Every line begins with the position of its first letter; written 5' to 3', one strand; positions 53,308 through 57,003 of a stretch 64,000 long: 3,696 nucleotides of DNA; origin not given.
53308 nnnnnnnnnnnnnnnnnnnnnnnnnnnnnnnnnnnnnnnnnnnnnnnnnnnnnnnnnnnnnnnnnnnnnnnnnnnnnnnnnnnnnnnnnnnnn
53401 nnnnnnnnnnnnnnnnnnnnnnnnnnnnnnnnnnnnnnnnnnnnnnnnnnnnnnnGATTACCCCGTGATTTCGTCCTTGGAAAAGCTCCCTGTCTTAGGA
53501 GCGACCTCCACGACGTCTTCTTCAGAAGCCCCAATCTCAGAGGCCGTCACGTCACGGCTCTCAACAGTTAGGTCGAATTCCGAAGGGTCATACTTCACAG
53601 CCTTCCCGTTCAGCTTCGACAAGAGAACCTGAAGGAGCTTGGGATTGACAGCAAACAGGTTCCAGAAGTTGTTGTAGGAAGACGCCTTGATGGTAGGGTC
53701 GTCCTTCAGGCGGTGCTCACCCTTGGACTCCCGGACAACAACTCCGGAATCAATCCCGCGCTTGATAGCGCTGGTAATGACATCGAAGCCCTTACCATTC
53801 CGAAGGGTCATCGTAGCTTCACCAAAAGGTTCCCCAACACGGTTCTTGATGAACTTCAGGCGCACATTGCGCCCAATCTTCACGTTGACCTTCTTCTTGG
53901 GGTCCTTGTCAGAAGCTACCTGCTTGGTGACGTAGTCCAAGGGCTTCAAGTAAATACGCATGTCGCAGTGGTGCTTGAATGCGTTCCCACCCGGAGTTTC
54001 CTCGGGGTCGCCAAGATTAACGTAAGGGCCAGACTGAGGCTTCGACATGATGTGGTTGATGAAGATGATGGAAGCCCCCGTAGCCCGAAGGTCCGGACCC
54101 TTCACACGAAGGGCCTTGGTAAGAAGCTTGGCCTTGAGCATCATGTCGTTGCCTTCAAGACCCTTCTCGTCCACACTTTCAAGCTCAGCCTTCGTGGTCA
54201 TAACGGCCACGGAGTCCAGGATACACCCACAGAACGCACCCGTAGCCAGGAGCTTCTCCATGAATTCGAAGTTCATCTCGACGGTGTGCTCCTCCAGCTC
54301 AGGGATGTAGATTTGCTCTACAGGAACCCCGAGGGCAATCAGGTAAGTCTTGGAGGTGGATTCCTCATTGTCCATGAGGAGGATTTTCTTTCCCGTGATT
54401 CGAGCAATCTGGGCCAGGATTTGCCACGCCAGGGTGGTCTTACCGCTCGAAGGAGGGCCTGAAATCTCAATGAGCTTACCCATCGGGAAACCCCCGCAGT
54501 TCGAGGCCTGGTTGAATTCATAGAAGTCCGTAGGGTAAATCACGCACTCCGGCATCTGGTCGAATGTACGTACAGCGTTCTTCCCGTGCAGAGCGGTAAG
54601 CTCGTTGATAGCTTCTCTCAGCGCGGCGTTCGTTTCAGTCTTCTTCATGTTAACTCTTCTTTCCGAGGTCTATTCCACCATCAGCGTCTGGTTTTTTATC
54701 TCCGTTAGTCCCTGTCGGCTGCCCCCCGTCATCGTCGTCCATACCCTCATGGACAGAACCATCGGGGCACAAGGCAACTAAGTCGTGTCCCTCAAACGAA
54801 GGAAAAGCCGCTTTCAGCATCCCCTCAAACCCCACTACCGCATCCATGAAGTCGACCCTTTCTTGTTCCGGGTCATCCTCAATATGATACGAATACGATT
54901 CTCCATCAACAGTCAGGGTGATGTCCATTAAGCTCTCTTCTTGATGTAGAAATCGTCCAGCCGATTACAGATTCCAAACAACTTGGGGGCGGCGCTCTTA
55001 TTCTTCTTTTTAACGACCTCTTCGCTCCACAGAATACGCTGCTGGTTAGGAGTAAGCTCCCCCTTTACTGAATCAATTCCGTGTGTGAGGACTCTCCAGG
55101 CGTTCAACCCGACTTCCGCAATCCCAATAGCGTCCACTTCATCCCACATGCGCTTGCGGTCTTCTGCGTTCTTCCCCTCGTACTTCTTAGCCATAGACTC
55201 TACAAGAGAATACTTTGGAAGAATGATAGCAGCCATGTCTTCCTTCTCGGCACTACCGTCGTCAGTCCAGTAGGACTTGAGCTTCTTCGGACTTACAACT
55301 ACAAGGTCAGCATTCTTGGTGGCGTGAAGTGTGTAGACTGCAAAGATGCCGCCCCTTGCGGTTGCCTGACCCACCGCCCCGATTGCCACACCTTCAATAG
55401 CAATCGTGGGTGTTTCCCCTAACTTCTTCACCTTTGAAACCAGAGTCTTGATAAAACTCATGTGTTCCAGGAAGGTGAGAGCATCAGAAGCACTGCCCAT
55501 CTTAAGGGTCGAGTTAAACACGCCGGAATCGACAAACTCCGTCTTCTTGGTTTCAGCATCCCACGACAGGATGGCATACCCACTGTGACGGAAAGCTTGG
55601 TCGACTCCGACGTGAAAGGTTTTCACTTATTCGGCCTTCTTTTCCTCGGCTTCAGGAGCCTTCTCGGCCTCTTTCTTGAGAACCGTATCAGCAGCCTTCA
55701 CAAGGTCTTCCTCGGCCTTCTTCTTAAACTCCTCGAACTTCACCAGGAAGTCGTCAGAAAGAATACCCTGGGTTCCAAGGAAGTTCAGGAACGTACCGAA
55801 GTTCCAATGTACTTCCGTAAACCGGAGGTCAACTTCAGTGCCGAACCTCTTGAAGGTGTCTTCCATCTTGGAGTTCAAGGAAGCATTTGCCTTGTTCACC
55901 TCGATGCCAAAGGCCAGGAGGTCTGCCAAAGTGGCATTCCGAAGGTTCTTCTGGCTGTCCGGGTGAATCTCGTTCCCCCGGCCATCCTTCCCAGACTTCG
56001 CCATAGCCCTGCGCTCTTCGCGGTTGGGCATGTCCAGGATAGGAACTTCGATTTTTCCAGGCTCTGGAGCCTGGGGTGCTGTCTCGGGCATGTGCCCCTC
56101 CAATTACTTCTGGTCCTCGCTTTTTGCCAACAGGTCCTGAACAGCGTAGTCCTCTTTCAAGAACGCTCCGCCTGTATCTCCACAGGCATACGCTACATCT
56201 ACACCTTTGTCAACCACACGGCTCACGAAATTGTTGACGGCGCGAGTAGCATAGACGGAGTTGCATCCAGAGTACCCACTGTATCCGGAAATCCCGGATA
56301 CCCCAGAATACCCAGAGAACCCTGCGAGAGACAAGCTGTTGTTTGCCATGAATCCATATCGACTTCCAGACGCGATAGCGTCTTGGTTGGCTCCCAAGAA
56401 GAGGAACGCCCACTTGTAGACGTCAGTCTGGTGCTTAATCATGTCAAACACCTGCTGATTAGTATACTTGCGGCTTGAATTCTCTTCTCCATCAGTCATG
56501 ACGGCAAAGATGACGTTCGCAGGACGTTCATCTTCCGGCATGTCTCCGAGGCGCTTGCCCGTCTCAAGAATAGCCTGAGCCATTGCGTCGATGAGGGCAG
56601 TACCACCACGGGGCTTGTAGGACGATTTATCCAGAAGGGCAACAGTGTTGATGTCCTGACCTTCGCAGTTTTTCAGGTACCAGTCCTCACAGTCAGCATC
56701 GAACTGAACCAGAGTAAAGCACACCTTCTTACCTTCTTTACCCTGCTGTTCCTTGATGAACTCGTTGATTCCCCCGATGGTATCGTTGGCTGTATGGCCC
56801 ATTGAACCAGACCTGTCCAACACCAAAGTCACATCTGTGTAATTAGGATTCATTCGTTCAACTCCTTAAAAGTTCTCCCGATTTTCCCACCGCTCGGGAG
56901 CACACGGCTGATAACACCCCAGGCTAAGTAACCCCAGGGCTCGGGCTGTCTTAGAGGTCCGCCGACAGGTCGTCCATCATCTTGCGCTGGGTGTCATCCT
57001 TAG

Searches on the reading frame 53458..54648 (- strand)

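Call 11: search_protein_families(library=phrogs, proteins=[window:53458-54648:-], max_evalue=0.001)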
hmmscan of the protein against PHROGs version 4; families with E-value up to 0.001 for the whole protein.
window:53458-54648:- (396 aa): 5 families
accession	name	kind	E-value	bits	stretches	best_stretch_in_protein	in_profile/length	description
phrog_97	-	other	2.7e-55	189.5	2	4-235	14-252/506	UvsX-like recombinase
phrog_8337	-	DNA, RNA and nucleotide metabolism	7.1e-21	75.8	1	51-261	62-265/273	DNA repair protein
phrog_9666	-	unknown function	3.6e-13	49.6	1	160-319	595-740/779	-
phrog_19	-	DNA, RNA and nucleotide metabolism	2.8e-09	37.4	1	37-117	334-416/621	DnaB-like replicative helicase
phrog_239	-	DNA, RNA and nucleotide metabolism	8.1e-06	26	1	27-129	331-435/801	DNA primase/helicase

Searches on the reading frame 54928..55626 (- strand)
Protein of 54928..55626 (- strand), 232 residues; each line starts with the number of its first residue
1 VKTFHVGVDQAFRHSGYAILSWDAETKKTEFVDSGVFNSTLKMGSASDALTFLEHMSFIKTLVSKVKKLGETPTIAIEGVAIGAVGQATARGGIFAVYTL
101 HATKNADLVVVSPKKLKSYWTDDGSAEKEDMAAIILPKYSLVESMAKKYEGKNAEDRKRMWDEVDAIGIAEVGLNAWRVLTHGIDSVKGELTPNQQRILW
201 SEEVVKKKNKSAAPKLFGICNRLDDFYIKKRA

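Call 11: search_protein_families(library=phrogs, proteins=[window:54928-55626:-], max_evalue=0.001)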
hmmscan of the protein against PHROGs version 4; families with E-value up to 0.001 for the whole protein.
window:54928-55626:- (232 aa): 2 families
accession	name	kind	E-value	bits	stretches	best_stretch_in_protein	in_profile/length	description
phrog_159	-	DNA, RNA and nucleotide metabolism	4.2e-15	56.5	1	3-177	88-250/330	RuvC-like Holliday junction resolvase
phrog_18320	-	unknown function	0.00081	20.2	0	52-140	3-92/137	-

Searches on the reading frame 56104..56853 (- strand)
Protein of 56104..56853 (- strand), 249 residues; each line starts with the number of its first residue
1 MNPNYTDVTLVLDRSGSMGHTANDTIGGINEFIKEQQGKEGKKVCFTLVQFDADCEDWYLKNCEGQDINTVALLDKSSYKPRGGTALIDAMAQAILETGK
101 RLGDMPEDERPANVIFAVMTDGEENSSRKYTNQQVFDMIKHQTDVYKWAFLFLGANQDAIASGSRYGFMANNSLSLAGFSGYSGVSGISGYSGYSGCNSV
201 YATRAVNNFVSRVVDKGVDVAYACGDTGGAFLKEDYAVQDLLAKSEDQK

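Call 11: search_protein_families(library=phrogs, proteins=[window:56104-56853:-], max_evalue=0.001)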
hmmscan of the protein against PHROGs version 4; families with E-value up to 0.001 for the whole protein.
window:56104-56853:- (249 aa): 3 families
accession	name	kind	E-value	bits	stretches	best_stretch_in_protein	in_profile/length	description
phrog_7371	-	unknown function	7.4e-48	163.9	1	2-177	3-162/204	-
phrog_26613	-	unknown function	2e-08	34.9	1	8-174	15-181/345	-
phrog_5359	-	unknown function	3.4e-06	27.8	1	2-156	24-179/229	-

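Call 75: search_protein_families(library=pfam, proteins=[window:56104-56853:-], max_evalue=0.01)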
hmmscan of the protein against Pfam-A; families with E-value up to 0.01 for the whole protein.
window:56104-56853:- (249 aa): 2 families
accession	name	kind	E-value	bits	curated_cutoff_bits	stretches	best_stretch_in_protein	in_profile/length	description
PF00092.34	VWA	-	6e-06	27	23.8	1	7-135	1-123/174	von Willebrand factor type A domain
PF13519.12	VWA_2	-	0.0029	18.6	27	1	9-109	2-94/107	von Willebrand factor type A domain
